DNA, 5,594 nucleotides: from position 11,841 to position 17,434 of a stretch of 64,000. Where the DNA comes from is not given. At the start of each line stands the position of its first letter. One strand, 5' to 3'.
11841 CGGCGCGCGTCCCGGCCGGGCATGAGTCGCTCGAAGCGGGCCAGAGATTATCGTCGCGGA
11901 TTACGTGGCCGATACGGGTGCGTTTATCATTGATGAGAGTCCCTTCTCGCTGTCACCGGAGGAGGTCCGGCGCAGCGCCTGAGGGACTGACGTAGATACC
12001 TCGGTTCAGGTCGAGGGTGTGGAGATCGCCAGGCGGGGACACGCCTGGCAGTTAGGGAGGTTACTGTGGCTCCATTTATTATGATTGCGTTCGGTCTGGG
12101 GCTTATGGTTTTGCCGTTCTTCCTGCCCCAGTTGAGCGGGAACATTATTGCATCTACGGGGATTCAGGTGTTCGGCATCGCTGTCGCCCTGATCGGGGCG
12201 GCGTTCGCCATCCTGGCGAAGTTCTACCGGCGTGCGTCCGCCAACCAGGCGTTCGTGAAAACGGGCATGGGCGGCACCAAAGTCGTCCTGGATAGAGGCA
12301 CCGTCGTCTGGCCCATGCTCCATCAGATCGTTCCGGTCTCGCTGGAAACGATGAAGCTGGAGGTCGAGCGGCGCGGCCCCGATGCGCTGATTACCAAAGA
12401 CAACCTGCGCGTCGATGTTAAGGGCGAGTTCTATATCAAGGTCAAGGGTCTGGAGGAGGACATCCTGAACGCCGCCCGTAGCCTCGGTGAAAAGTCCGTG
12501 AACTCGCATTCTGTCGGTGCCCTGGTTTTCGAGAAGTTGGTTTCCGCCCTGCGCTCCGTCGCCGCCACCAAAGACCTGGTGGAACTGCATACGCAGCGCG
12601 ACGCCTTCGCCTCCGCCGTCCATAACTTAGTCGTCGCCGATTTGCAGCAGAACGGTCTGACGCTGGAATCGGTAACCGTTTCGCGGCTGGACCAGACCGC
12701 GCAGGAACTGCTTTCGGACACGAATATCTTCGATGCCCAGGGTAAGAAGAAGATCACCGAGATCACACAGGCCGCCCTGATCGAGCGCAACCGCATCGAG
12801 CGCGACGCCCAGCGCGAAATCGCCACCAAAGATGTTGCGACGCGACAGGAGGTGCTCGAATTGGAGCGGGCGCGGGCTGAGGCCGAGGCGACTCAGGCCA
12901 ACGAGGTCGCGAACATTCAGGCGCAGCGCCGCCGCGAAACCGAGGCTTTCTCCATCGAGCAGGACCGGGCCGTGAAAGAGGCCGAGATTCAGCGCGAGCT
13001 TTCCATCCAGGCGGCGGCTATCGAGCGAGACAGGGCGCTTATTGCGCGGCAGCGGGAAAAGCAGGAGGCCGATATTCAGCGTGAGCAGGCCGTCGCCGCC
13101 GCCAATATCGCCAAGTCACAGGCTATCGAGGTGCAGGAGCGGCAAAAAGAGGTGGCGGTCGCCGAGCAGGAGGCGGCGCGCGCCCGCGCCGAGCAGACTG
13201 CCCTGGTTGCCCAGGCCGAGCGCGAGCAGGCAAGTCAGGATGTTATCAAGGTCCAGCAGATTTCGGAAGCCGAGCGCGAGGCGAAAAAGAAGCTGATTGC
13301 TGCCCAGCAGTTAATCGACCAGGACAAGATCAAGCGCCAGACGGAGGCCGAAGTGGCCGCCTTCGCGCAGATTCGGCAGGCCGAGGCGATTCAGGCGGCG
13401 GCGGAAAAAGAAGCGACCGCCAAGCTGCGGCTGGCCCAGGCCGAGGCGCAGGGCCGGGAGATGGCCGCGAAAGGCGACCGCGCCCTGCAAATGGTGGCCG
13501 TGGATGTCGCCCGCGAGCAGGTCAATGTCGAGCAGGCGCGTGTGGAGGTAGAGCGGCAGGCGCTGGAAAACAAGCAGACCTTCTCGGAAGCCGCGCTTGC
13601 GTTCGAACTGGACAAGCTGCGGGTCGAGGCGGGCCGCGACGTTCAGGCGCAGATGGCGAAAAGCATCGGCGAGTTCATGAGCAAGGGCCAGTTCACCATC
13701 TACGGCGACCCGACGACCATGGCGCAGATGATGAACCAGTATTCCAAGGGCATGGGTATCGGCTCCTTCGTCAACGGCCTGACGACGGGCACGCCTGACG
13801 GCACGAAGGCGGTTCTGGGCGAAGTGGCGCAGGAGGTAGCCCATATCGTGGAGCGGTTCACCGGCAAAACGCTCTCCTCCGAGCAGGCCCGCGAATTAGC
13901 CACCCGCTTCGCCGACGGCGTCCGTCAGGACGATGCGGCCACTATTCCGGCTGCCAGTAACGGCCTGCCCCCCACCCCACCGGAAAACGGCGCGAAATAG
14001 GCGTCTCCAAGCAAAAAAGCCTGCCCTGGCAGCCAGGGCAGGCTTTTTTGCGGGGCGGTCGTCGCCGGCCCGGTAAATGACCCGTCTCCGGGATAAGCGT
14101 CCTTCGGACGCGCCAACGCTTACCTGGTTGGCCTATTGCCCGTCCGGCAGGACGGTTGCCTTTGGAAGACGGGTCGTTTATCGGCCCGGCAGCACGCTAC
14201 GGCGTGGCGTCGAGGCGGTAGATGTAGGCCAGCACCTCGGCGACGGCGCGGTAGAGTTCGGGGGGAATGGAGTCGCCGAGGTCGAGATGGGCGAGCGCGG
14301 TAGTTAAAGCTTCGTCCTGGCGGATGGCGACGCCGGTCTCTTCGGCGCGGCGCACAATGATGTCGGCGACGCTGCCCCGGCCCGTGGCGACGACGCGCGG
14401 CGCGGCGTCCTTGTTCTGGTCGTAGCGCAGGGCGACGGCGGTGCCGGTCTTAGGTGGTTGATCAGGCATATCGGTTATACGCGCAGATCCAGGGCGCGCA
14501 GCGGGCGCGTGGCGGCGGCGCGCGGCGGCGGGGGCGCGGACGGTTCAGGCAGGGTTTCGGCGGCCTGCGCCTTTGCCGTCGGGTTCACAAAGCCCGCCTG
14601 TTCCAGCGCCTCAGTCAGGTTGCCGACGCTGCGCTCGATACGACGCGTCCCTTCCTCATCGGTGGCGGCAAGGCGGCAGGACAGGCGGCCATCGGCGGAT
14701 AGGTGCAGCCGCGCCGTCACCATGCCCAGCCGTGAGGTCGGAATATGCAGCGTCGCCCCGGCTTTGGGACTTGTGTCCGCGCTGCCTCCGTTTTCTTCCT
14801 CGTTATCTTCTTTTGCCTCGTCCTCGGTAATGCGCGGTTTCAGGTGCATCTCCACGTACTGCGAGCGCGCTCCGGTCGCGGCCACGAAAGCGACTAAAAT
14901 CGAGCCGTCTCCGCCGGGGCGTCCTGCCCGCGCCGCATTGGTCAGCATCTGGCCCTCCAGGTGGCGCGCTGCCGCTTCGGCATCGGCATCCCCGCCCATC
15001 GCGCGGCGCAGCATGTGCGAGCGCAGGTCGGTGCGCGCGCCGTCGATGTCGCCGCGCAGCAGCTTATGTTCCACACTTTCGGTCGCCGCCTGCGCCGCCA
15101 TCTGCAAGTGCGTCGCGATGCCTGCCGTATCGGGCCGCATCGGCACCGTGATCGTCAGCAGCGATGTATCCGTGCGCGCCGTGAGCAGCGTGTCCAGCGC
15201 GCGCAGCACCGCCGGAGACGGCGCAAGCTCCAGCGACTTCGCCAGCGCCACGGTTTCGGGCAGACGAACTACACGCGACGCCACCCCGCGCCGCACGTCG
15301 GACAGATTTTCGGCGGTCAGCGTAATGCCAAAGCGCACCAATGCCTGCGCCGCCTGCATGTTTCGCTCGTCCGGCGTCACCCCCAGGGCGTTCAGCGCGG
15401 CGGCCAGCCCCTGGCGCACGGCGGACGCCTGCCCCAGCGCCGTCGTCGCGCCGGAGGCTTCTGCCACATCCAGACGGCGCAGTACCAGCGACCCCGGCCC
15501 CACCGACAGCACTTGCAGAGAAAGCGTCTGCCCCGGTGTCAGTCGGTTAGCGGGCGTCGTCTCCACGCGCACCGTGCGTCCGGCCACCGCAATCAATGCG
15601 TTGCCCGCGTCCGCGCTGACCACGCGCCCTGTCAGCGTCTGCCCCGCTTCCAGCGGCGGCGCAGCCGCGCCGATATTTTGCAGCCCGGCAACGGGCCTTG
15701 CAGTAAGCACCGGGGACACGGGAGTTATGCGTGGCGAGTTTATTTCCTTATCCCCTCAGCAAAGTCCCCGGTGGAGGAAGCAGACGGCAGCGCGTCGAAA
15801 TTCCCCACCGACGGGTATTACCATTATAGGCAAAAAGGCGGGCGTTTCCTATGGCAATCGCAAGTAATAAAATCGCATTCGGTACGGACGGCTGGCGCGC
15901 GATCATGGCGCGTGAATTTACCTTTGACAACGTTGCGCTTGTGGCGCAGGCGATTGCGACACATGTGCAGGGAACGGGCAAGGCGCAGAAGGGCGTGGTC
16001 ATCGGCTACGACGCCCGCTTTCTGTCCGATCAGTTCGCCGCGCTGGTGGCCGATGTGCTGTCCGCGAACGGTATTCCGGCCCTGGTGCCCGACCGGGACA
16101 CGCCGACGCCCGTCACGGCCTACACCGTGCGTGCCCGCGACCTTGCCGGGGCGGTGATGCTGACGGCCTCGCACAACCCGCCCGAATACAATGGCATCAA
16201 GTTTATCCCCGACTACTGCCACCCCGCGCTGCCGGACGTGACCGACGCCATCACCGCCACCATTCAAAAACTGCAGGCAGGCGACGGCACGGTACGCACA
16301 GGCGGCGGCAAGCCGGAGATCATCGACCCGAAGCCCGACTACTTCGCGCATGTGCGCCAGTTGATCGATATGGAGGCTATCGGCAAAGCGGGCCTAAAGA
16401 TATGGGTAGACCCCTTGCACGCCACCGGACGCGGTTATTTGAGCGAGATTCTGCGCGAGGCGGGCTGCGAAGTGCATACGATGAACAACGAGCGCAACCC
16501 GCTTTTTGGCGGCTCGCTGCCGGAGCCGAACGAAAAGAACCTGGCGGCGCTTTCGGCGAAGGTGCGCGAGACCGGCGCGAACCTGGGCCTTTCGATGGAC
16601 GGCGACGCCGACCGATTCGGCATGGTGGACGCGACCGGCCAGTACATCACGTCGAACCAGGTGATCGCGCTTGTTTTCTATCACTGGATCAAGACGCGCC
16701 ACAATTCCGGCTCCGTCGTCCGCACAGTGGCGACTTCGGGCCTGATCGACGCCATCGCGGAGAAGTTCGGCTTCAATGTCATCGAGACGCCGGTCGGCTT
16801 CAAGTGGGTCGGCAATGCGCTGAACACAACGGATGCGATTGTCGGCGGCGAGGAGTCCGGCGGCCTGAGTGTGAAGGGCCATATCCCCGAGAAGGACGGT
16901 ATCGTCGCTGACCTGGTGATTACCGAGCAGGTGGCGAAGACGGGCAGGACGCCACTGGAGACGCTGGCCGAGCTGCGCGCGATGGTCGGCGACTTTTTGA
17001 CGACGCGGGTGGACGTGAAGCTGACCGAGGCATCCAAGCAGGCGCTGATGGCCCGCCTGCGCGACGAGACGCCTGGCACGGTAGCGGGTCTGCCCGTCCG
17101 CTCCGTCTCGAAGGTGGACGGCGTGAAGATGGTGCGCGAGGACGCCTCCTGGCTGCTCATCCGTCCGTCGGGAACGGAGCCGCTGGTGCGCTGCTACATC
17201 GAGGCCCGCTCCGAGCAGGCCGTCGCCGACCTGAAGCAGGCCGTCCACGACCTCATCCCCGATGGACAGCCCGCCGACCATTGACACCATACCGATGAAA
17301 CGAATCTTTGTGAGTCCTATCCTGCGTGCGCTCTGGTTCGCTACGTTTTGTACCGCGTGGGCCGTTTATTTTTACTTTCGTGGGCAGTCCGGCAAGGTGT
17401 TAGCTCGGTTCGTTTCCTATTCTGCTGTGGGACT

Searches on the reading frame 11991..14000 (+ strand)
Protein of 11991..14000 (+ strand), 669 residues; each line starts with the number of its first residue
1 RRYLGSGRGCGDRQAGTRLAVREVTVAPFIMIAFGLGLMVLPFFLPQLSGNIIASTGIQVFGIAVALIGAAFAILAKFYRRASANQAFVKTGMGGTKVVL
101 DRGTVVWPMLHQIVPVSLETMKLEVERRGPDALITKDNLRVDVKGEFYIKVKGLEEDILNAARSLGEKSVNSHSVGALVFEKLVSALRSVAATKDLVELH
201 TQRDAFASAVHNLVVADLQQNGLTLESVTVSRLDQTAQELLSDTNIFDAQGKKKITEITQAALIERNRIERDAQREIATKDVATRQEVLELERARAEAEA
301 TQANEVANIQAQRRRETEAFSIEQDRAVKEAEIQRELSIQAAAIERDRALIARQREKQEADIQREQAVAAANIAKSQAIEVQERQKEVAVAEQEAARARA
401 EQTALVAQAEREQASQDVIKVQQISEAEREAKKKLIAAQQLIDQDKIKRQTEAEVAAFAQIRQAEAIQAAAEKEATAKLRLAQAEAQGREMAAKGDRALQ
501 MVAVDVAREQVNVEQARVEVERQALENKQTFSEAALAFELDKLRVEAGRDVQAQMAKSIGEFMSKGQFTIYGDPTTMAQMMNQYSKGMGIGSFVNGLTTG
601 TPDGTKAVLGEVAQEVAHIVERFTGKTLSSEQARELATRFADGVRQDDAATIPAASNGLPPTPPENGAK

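Call 22: search_protein_families(library=pfam, proteins=[window:11991-14000:+], max_evalue=0.001)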
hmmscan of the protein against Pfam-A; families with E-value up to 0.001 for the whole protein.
window:11991-14000:+ (669 aa): 1 family
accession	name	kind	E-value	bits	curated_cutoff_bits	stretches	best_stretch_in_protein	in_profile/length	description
PF01145.31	Band_7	-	5.5e-20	72.6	23.6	1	82-256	3-170/176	SPFH domain / Band 7 family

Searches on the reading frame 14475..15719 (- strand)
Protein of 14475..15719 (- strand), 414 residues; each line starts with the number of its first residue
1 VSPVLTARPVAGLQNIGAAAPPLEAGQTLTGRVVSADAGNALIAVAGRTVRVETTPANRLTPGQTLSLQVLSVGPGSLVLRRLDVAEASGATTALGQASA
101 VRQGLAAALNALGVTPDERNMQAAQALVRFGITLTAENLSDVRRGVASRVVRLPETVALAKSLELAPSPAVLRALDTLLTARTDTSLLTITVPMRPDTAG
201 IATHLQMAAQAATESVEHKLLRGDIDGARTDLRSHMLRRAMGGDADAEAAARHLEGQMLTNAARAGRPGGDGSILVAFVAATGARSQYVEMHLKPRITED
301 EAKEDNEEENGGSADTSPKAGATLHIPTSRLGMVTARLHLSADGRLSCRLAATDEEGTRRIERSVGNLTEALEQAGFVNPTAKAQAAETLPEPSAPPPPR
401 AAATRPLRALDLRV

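Call 57: search_protein_families(library=pfam, proteins=[window:14475-15719:-], max_evalue=0.001)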
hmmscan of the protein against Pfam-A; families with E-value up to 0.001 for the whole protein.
window:14475-15719:- (414 aa): 1 family
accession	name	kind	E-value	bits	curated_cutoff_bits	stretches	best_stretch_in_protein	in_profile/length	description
PF02120.21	Flg_hook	-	1.3e-06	28.5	29.8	1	321-379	14-71/85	Flagellar hook-length control protein FliK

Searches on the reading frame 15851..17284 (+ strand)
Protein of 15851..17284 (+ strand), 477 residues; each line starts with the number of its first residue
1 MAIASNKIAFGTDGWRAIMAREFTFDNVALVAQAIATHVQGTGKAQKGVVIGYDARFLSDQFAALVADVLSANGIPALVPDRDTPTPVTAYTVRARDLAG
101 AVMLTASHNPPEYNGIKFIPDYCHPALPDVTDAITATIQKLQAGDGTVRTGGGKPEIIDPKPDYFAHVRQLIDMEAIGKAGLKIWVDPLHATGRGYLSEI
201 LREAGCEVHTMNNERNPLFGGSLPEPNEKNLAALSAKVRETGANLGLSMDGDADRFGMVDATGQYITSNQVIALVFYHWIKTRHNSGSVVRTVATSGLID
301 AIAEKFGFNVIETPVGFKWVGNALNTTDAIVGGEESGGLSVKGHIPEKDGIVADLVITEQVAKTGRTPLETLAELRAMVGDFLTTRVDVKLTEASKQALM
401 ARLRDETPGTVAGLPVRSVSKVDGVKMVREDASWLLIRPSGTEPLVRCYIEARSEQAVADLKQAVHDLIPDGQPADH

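Call 57: search_protein_families(library=pfam, proteins=[window:15851-17284:+], max_evalue=0.001)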
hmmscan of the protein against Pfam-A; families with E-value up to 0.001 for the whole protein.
window:15851-17284:+ (477 aa): 4 families
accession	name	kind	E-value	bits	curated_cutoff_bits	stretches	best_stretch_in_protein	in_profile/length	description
PF02878.22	PGM_PMM_I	-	5.2e-38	130.3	22.5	1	8-142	2-135/138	Phosphoglucomutase/phosphomannomutase, alpha/beta/alpha domain I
PF02879.22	PGM_PMM_II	-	1.3e-27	96.8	29.3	1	163-263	2-103/103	Phosphoglucomutase/phosphomannomutase, alpha/beta/alpha domain II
PF02880.22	PGM_PMM_III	-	1.3e-26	93.4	20.7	1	268-374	2-110/115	Phosphoglucomutase/phosphomannomutase, alpha/beta/alpha domain III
PF00408.26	PGM_PMM_IV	-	1.5e-12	47.8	23.1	1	390-466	5-66/68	Phosphoglucomutase/phosphomannomutase, C-terminal domain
